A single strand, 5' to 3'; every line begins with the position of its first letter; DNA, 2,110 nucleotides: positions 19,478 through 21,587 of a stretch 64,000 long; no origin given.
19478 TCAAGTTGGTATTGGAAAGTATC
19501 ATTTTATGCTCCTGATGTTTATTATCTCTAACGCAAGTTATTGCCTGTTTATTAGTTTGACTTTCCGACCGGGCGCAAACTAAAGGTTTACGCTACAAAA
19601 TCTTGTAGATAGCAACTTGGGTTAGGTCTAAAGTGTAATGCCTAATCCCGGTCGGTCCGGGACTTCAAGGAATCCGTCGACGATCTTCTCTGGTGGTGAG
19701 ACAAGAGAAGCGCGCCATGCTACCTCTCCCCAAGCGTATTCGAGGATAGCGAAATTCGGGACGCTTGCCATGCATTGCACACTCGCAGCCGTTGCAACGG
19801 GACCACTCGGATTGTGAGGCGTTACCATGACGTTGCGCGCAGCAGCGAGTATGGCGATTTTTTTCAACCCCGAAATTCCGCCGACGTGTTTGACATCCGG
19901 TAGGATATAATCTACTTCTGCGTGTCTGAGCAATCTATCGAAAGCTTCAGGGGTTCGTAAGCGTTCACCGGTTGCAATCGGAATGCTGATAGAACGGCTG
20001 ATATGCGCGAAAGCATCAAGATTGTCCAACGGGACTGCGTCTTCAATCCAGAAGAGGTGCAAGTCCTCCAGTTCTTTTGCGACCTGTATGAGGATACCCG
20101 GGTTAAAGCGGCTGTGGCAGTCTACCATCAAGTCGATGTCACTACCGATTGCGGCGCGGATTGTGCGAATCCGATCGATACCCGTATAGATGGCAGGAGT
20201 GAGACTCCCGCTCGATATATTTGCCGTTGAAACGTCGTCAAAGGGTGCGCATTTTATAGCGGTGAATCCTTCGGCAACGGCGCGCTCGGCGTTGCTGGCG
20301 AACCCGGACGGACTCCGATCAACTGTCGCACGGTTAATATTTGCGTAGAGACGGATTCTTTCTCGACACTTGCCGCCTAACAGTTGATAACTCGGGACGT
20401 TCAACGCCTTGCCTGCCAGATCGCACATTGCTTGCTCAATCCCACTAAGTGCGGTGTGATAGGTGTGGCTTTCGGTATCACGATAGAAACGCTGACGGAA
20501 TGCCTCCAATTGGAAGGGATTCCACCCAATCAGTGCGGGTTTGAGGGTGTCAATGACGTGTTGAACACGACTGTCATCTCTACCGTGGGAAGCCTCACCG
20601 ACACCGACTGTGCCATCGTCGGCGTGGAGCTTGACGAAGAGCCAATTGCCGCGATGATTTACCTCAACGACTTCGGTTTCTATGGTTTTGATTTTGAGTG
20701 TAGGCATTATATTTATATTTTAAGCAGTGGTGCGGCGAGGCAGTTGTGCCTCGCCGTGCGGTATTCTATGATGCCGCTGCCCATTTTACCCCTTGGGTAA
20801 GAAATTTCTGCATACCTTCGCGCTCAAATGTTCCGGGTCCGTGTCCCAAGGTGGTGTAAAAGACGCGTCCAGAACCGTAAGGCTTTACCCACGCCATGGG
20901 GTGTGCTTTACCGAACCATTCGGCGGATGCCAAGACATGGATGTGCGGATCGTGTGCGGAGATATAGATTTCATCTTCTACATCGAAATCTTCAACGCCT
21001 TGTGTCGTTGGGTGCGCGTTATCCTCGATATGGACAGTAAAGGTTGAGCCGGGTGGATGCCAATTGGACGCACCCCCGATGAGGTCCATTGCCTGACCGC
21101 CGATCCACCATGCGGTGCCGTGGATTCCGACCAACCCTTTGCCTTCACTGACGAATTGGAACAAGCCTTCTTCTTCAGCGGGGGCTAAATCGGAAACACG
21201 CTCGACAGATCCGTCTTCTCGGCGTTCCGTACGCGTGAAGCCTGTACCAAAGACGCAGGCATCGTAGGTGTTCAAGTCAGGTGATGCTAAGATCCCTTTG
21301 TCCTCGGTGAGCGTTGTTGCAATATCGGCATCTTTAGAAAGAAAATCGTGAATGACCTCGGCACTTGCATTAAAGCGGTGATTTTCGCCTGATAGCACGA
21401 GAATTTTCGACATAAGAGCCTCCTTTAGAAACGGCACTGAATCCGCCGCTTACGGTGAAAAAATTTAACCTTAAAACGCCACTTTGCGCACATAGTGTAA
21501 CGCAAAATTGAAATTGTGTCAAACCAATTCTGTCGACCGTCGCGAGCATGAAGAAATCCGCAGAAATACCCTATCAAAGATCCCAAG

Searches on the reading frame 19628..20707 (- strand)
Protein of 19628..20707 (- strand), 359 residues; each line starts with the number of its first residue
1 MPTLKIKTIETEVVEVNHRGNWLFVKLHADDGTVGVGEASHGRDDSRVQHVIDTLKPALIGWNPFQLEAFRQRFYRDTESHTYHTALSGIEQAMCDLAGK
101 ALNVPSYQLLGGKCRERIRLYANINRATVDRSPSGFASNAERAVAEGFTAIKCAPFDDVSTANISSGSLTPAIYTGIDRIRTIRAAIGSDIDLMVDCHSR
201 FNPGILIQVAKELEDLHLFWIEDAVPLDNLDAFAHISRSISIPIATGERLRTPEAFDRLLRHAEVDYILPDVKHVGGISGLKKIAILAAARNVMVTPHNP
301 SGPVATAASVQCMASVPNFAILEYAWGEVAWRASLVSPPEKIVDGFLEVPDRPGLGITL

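Call 26: search_protein_families(library=pfam, proteins=[window:19628-20707:-], max_evalue=0.01)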
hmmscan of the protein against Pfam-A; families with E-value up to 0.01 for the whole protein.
window:19628-20707:- (359 aa): 2 families
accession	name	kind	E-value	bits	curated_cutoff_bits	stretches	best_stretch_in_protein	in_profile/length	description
PF13378.12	MR_MLE_C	-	2.4e-60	204.4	29.4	1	136-359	2-215/219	Enolase C-terminal domain-like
PF02746.21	MR_MLE_N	-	1.4e-13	51.5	22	1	18-111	24-117/117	Mandelate racemase / muconate lactonizing enzyme, N-terminal domain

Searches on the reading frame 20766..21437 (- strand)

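Call 26: search_protein_families(library=pfam, proteins=[window:20766-21437:-], max_evalue=0.01)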
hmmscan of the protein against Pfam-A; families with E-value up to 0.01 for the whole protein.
window:20766-21437:- (223 aa): 1 family
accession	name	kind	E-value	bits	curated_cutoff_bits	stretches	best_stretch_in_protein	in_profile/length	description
PF06283.17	ThuA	-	2.6e-38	132.8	33.4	1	11-220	1-209/209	Trehalose utilisation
